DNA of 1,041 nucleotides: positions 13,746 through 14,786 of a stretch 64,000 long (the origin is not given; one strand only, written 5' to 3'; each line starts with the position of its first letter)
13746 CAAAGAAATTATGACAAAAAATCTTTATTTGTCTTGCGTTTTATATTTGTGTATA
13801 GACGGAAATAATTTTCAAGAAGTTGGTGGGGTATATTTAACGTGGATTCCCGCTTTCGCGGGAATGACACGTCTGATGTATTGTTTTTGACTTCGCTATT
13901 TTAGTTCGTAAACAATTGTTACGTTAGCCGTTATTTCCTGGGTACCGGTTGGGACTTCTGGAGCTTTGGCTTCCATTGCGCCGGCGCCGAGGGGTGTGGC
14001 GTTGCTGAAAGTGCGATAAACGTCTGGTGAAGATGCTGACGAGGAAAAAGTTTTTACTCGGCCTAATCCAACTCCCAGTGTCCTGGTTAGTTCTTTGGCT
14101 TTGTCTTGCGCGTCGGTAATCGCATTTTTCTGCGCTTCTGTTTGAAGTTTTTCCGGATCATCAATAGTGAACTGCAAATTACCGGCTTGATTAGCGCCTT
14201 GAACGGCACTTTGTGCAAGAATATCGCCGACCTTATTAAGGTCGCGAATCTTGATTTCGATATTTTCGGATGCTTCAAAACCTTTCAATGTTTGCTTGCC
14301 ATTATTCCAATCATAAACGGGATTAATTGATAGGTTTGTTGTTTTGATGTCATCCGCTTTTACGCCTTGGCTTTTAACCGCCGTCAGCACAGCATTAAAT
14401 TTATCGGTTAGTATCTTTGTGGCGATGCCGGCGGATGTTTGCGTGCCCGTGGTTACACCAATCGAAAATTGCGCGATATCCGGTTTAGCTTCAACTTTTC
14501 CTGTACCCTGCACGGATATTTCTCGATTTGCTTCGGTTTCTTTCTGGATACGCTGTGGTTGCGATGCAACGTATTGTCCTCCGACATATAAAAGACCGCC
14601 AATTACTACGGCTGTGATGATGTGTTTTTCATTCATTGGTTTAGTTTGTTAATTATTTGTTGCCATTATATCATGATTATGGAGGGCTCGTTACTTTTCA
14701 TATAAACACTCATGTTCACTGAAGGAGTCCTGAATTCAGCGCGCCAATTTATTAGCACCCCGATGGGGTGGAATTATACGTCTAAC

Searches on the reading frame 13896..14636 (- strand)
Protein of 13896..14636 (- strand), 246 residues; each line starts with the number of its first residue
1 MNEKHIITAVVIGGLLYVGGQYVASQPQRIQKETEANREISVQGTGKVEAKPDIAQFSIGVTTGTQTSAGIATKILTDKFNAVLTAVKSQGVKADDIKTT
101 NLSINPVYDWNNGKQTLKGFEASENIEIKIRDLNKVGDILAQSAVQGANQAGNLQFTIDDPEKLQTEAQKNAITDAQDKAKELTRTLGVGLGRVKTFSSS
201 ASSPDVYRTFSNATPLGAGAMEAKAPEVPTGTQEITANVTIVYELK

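Call 62: search_protein_families(library=pfam, proteins=[window:13896-14636:-], max_evalue=0.00001)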
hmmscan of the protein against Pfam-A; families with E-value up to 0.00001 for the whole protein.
window:13896-14636:- (246 aa): 1 family
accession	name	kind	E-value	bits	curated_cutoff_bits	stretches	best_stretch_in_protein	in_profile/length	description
PF04402.19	SIMPL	-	1.3e-47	163.2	25.2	1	40-243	1-205/205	Protein of unknown function (DUF541)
